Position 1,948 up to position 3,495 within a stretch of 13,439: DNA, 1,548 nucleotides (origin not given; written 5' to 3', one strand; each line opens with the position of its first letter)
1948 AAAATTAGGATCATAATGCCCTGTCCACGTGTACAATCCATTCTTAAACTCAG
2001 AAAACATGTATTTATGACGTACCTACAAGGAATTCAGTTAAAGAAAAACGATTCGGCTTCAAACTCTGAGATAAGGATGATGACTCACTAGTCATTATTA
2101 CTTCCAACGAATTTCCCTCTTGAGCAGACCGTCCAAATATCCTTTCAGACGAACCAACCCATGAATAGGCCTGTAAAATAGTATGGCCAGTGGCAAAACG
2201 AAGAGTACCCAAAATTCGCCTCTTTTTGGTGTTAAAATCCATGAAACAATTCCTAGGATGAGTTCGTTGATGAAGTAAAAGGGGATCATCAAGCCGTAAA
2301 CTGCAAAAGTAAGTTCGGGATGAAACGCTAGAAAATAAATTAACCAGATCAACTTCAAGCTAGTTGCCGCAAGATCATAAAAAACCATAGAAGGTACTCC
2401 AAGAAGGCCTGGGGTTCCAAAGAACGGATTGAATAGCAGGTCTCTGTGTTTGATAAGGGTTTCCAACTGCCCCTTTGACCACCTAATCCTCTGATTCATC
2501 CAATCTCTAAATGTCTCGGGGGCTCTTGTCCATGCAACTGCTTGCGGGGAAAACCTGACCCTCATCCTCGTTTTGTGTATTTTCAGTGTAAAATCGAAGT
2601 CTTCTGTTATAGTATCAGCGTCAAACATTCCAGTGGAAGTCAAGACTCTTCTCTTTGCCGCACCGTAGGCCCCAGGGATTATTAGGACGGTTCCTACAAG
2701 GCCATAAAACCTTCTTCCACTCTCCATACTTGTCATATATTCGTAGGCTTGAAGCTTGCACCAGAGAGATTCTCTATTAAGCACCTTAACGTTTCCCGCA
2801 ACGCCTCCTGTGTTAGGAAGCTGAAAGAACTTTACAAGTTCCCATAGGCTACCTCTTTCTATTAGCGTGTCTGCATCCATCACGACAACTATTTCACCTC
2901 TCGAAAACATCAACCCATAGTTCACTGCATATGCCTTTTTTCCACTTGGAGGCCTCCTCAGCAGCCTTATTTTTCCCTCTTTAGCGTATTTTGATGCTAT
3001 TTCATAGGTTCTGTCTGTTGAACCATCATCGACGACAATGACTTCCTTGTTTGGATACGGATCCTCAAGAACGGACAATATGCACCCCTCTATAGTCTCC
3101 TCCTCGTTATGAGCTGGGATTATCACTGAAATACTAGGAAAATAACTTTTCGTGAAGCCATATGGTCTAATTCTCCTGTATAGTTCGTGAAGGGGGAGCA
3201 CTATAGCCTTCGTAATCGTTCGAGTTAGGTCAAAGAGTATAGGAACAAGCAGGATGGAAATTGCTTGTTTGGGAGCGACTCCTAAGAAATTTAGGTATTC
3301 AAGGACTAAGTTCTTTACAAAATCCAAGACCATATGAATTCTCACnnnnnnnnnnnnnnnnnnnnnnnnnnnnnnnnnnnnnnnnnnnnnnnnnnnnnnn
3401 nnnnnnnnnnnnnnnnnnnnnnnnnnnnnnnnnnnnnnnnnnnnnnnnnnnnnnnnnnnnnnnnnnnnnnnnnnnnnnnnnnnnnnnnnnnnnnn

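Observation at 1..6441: Six co-oriented genes place a PgaC/IcaA-like polysaccharide synthase among sensor and regulator proteins: candidate uncharacterised archaeal exopolysaccharide control system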

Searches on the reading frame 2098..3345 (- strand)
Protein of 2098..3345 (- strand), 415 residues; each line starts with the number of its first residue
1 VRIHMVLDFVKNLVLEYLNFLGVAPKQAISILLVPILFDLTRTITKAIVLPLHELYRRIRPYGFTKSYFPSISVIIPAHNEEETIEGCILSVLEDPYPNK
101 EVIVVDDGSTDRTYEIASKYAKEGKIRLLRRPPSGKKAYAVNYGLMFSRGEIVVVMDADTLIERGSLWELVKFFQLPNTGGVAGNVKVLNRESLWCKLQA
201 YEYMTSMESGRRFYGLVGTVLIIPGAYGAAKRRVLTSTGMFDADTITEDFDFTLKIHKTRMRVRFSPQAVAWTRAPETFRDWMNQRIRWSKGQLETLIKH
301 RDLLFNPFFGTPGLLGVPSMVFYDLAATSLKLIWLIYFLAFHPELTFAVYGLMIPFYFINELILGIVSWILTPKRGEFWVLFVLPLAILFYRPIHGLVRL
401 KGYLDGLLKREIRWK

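Call 5: search_protein_families(library=pfam, proteins=[window:2098-3345:-], max_evalue=0.01)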
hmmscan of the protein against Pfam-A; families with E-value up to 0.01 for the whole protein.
window:2098-3345:- (415 aa): 6 families
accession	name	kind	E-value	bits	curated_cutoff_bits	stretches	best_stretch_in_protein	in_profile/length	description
PF00535.33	Glycos_transf_2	-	6.4e-35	121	23.3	1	73-200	1-129/168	Glycosyl transferase family 2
PF13632.12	Glyco_trans_2_3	-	1.8e-26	93.7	27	1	152-358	1-196/198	Glycosyl transferase family group 2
PF13641.12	Glyco_tranf_2_3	-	3.3e-26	93.1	27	1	70-292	1-230/230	Glycosyltransferase like family 2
PF13506.12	Glyco_transf_21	-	5.6e-15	55.7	21.7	1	136-291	17-174/174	Glycosyl transferase family 21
PF03142.21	Chitin_synth_2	-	9.7e-14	51.3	27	2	144-229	196-283/527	Chitin synthase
PF10111.15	Glyco_tranf_2_2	-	1.7e-09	38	27.3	1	73-280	1-223/276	Glycosyltransferase like family 2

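Call 6: search_protein_families(library=ncbifam, proteins=[window:2098-3345:-], max_evalue=0.01)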
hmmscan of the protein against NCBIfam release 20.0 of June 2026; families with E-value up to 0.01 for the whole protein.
window:2098-3345:- (415 aa): 30 families (the best 25 are shown)
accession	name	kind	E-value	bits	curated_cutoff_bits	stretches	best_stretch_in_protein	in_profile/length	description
TIGR03937.1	PgaC_IcaA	equivalog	4e-53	180.8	422.3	1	66-303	41-280/407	poly-beta-1,6-N-acetyl-D-glucosamine synthase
TIGR03111.1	glyc2_xrt_Gpos1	hypoth_equivalog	7e-35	120.7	363.95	1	30-346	12-341/439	TIGR03111 family XrtG-associated glycosyltransferase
TIGR03965.1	mycofact_glyco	equivalog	2.2e-32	112.5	280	1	65-300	69-307/467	mycofactocin biosynthesis glycosyltransferase MftF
TIGR04242.1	nodulat_NodC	equivalog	4.3e-23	81.9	550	1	67-293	45-284/395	chitooligosaccharide synthase NodC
NF041875.1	EPS_EpsD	equivalog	1.4e-20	74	370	1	72-290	1-224/325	exopolysaccharide biosynthesis glycosyltransferase EpsD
TIGR03030.1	CelA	equivalog_domain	4.3e-19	68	699.1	2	231-326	315-410/714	UDP-forming cellulose synthase catalytic subunit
TIGR04283.1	glyco_like_mftF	equivalog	1.7e-17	63.8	182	1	72-270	1-182/221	TIGR04283 family arsenosugar biosynthesis glycosyltransferase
NF038299.1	EPS_HpsN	equivalog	3.2e-17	62.5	425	1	70-270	1-217/317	hormogonium polysaccharide biosynthesis glycosyltransferase HpsN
NF007482.0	PRK10073.1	equivalog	1.4e-15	57.1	423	1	68-165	4-101/334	glycosyltransferase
NF053739.1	GlytfEpsEBac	equivalog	6.1e-15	54.9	450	1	70-175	1-108/265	glycosyltransferase EpsE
NF047683.1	TeichurnBiosyTuaG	equivalog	3.2e-14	53.2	400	1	70-175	6-112/252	teichuronic acid biosynthesis protein TuaG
NF008558.0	PRK11498.1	equivalog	7.6e-14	50.6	992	1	63-363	266-571/872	UDP-forming cellulose synthase catalytic subunit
TIGR03469.1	HpnB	hypoth_equivalog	4.2e-13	49.1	379.25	1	66-176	40-162/386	hopene-associated glycosyltransferase HpnB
NF053846.1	glyco_with_XrtP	equivalog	1.8e-12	46.7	520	2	58-193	31-179/440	XrtP-associated glycosyltransferase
NF010496.0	PRK13915.1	equivalog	3.1e-11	42.9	262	1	71-160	32-127/307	glucosyl-3-phosphoglycerate synthase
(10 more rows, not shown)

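Call 7: find_homologous_proteins(query=window:2098-3345:-, max_evalue=1e-20)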
Query window:2098-3345:- (415 aa): 791 proteins with E <= 1e-20 among 8000 candidates; the best 120 are listed.
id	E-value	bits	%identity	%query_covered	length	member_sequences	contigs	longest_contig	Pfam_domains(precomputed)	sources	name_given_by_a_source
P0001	4.7e-276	933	100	99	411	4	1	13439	PF13632.13,PF10111.15,PF13506.14,PF13641.13,PF03142.22,PF01644.24,PF00535.33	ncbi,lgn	-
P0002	8.1e-239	811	83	98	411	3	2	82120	PF13632.13,PF10111.15,PF13506.14,PF13641.13,PF03142.22,PF01644.24,PF00535.33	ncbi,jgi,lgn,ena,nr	ncbi:MAG TPA: glycosyltransferase family 2 protein [Candidatus Korarchaeota archaeon]|nr:glycosyltra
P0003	9.8e-227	771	79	99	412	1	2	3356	PF13632.13,PF10111.15,PF13506.14,PF13641.13,PF03142.22,PF01644.24,PF00535.33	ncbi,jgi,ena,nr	ncbi:MAG: hypothetical protein DRO05_07395 [Thermoproteota archaeon]|nr:MAG: hypothetical protein DR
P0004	1.2e-207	708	92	79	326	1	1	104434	PF13632.13,PF10111.15,PF13506.14,PF13641.13,PF03142.22,PF01644.24,PF00535.33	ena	-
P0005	5.5e-164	564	58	99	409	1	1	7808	PF13632.13,PF10111.15,PF13506.14,PF13641.13,PF03142.22,PF01644.24,PF00535.33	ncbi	-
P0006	8.3e-130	452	50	99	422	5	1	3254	PF13632.13,PF10111.15,PF13506.14,PF13641.13,PF03142.22,PF01644.24,PF00535.33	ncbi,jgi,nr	ncbi:hypothetical protein DRO55_06025 [Candidatus Bathyarchaeota archaeon]|nr:MAG: hypothetical prot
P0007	1.6e-127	444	49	99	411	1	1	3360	PF13632.13,PF10111.15,PF13506.14,PF13641.13,PF03142.22,PF01644.24,PF00535.33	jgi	-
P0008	2.1e-126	440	48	99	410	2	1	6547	PF13632.13,PF10111.15,PF13506.14,PF13641.13,PF03142.22,PF01644.24,PF00535.33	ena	-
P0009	2.5e-124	434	48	98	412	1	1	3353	PF13632.13,PF10111.15,PF13506.14,PF13641.13,PF03142.22,PF01644.24,PF00535.33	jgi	jgi:cellulose synthase/poly-beta-1,6-N-acetylglucosamine synthase-like glycosyltransferase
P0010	8.6e-124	432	50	96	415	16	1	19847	PF13632.13,PF10111.15,PF13506.14,PF13641.13,PF03142.22,PF01644.24,PF00535.33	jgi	-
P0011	2.0e-123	431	47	99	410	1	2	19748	PF13632.13,PF10111.15,PF13506.14,PF13641.13,PF03142.22,PF01644.24,PF00535.33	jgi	-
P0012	1.5e-122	428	47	99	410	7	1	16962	PF13632.13,PF10111.15,PF13506.14,PF13641.13,PF03142.22,PF01644.24,PF00535.33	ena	-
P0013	1.6e-122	428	48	96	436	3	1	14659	PF13632.13,PF10111.15,PF13506.14,PF13641.13,PF03142.22,PF01644.24,PF00535.33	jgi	jgi:cellulose synthase/poly-beta-1,6-N-acetylglucosamine synthase-like glycosyltransferase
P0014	1.2e-121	425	46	99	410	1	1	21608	PF13632.13,PF10111.15,PF13506.14,PF13641.13,PF03142.22,PF01644.24,PF00535.33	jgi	-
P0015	1.4e-119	418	51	87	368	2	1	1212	PF13632.13,PF10111.15,PF13506.14,PF13641.13,PF03142.22,PF01644.24,PF00535.33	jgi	jgi:cellulose synthase/poly-beta-1,6-N-acetylglucosamine synthase-like glycosyltransferase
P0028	4.2e-106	374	46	96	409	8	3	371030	PF13632.13,PF10111.15,PF13506.14,PF13641.13,PF03142.22,PF01644.24,PF00535.33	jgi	jgi:cellulose synthase/poly-beta-1,6-N-acetylglucosamine synthase-like glycosyltransferase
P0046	1.8e-101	358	46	91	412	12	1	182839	PF13632.13,PF10111.15,PF13506.14,PF13641.13,PF03142.22,PF01644.24,PF00535.33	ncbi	ncbi:MAG: glycosyltransferase [Candidatus Bathyarchaeia archaeon]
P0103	5.2e-95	337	44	95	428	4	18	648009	PF13632.13,PF10111.15,PF13506.14,PF13641.13,PF03142.22,PF00535.33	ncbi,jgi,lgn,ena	ncbi:MAG: glycosyltransferase [Nitrososphaerota archaeon]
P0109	2.7e-94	335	44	91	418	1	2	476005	PF13632.13,PF10111.15,PF13506.14,PF13641.13,PF03142.22,PF00535.33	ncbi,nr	ncbi:MAG: glycosyltransferase [Nitrososphaerota archaeon]|nr:glycosyltransferase [Aigarchaeota archa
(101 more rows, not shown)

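Call 8: search_solved_structures(query=window:2098-3345:-, max_evalue=0.001, show_alignments=2)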
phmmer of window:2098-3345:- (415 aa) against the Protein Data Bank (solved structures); distinct sequences matched with E-value up to 0.001: 43.
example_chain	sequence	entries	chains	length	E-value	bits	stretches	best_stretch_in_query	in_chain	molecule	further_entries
6yv7_A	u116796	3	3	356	6.5e-14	54.9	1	66-283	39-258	Glycosyl transferase, family 2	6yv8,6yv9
6yv7_B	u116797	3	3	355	6.6e-14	54.9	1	66-284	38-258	Glycosyl transferase, family 2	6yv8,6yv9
8vh7_A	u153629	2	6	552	1e-13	54.3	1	65-164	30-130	Heparosan synthase B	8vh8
8viw_A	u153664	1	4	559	1e-13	54.3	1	65-164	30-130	Heparosan synthase B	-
5ej1_A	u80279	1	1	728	2.6e-13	53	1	66-350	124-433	Putative cellulose synthase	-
4hg6_A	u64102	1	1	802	2.9e-13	52.8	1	66-350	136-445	Cellulose Synthase Subunit A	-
4p00_A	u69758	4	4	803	2.9e-13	52.8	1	66-350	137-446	Cellulose Synthase A subunit | Cellulose Synthase subunit A | Putative cellulose synthase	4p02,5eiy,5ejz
2z87_A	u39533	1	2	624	4.3e-13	52.2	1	63-166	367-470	Chondroitin synthase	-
2z86_A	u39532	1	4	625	4.3e-13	52.2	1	63-166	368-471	Chondroitin synthase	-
5hea_A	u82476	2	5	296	1e-12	51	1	72-171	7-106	Putative glycosyltransferase (GalT1)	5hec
9b8v_E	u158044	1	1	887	1.6e-11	47.1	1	57-379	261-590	Cellulose synthase catalytic subunit [UDP-forming]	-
7lby_A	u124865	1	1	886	1.6e-11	47.1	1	57-379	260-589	Cellulose synthase catalytic subunit [UDP-forming]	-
9fmv_A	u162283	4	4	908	1.7e-11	47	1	57-379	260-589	Cellulose synthase catalytic subunit [UDP-forming]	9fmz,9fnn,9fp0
6p61_A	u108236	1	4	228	4.7e-11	45.5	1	69-184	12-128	Glycosyltransferase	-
5mlz_A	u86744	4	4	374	6.6e-10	41.8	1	65-160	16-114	Dolichol monophosphate mannose synthase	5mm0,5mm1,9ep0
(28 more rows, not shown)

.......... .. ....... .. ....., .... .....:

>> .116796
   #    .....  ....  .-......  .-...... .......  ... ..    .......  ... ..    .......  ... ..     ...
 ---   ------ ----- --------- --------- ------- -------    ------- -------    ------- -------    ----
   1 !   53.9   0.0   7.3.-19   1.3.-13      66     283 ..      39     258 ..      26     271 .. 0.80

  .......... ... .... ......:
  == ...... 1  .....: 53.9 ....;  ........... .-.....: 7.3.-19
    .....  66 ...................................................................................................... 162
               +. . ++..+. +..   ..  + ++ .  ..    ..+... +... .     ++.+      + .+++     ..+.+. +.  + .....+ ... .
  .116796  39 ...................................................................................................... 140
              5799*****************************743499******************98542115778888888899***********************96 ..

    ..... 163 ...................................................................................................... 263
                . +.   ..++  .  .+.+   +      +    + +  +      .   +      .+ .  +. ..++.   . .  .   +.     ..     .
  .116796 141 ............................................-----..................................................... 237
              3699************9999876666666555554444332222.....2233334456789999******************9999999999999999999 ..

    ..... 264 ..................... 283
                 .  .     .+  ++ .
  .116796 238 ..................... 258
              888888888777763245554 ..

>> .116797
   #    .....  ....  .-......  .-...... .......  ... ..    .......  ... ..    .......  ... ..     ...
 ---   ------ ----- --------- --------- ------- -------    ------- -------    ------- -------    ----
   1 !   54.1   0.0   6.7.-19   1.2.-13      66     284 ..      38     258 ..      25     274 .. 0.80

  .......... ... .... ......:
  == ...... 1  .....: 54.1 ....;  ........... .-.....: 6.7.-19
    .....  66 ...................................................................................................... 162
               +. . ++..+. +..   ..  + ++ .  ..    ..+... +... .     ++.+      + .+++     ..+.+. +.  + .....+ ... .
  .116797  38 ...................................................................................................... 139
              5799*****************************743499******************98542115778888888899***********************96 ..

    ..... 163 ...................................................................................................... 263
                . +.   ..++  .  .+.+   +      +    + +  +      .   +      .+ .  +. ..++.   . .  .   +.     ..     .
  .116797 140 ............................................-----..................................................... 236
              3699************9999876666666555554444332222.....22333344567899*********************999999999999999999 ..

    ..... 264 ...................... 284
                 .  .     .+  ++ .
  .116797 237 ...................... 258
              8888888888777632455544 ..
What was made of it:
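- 2098..3345 (-): Membrane GT2 synthase (415 aa, or 411 aa from the ATG at 3333). It has 2 N-terminal and 3 C-terminal TM helices and the motifs DDG, DAD, TED and QRIRW. Calls 5, 6 and 8.
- BcsA aligns across QxxRW and the TM region (call 8). The phmmer alignment to PcManGT stops just before QRIRW, whereas BcsA aligns through it (call 8).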

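Call 9: find_encoding_contigs(protein=P0002, flank=10000, max_places=3)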
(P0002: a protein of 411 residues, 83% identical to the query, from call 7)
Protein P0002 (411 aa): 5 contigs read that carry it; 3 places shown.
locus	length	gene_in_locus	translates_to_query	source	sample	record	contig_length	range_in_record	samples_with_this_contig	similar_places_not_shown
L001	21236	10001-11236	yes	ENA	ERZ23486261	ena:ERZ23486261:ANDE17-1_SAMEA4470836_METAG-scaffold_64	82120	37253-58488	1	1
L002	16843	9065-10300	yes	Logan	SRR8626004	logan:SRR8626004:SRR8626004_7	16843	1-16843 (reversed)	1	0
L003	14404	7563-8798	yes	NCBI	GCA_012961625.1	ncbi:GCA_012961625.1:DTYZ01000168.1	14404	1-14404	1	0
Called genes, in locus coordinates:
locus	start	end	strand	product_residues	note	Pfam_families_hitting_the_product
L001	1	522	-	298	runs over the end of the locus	-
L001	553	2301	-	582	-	PF01979:Amidohydro_1, PF07969:Amidohydro_3 (faint), PF01979:Amidohydro_1, PF13382:Adenine_deam_C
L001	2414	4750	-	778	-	PF02638:GHL10, PF14883:GHL13, PF14871:GHL6 (weak), PF03537:Glyco_hydro_114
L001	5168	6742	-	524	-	PF00009:GTP_EFTU, PF03144:GTP_EFTU_D2, PF03143:GTP_EFTU_D3 (weak)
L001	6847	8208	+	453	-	PF18551:TackOD1, PF12773:DZR (faint), PF13248:Zn_ribbon_3 (faint)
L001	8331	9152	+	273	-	-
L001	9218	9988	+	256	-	PF01842:ACT, PF02830:V4R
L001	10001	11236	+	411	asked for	PF13506:Glyco_transf_21, PF13641:Glyco_tranf_2_3, PF00535:Glycos_transf_2, PF10111:Glyco_tranf_2_2, PF01644:Chitin_synth_1 (faint), PF03142:Chitin_synth_2, PF13632:Glyco_trans_2_3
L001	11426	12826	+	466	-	PF03796:DnaB_C (weak), PF06745:ATPase, PF08423:Rad51 (faint), PF13481:AAA_25 (weak), PF23442:DUF7125 (faint), PF13191:AAA_16 (faint), PF06745:ATPase, PF13481:AAA_25 (weak), +3 more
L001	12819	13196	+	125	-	-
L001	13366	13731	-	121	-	-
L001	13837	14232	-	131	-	PF03259:Robl_LC7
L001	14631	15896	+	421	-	PF01901:O_anti_polymase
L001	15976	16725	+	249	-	PF01048:PNP_UDP_1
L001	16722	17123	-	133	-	-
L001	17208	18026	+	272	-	PF00702:Hydrolase (weak), PF13344:Hydrolase_6, PF00702:Hydrolase, PF13242:Hydrolase_like, PF13419:HAD_2 (weak)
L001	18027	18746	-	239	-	PF02732:ERCC4, PF12826:HHH_2, PF14520:HHH_5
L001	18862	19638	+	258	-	-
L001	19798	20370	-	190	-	-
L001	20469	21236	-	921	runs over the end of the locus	PF00690:Cation_ATPase_N, PF00122:E1-E2_ATPase, PF00702:Hydrolase, PF13246:Cation_ATPase, PF12710:HAD (weak), PF00689:Cation_ATPase_C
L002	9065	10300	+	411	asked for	PF13506:Glyco_transf_21, PF13641:Glyco_tranf_2_3, PF00535:Glycos_transf_2, PF10111:Glyco_tranf_2_2, PF01644:Chitin_synth_1 (faint), PF03142:Chitin_synth_2, PF13632:Glyco_trans_2_3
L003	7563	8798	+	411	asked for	PF13506:Glyco_transf_21, PF13641:Glyco_tranf_2_3, PF00535:Glycos_transf_2, PF10111:Glyco_tranf_2_2, PF01644:Chitin_synth_1 (faint), PF03142:Chitin_synth_2, PF13632:Glyco_trans_2_3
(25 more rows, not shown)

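Call 10: find_encoding_contigs(protein=P0004, flank=10000, max_places=3)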
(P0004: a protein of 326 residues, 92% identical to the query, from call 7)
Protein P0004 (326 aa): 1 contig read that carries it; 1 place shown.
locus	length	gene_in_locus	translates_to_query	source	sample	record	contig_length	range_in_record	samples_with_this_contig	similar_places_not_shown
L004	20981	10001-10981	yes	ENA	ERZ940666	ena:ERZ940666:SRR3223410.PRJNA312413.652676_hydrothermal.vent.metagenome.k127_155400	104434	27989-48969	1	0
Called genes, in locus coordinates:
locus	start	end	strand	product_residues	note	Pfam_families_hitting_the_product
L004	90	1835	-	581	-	PF01979:Amidohydro_1, PF07969:Amidohydro_3 (faint), PF13382:Adenine_deam_C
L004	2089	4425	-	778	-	PF14883:GHL13, PF14871:GHL6 (faint), PF02638:GHL10, PF03537:Glyco_hydro_114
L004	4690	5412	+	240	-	-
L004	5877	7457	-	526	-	PF00009:GTP_EFTU, PF03144:GTP_EFTU_D2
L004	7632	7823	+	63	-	-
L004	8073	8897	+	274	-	-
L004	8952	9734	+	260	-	PF01842:ACT (weak), PF02830:V4R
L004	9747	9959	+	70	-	-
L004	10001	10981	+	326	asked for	PF00535:Glycos_transf_2, PF10111:Glyco_tranf_2_2 (weak), PF13641:Glyco_tranf_2_3, PF13506:Glyco_transf_21, PF03142:Chitin_synth_2 (weak), PF01644:Chitin_synth_1 (faint), PF13632:Glyco_trans_2_3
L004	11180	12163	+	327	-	PF18551:TackOD1, PF13248:Zn_ribbon_3 (faint)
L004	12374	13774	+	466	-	PF03796:DnaB_C (weak), PF06745:ATPase, PF08423:Rad51 (faint), PF13481:AAA_25 (weak), PF00158:Sigma54_activat (faint), PF06745:ATPase, PF13481:AAA_25 (weak), PF23442:DUF7125, +7 more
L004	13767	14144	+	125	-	-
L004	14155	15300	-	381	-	PF01306:LacY_symp (faint), PF07690:MFS_1, PF00083:Sugar_tr (weak), PF07690:MFS_1, PF12832:MFS_1_like (weak)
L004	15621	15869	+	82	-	-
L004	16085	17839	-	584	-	PF00654:Voltage_CLC, PF00571:CBS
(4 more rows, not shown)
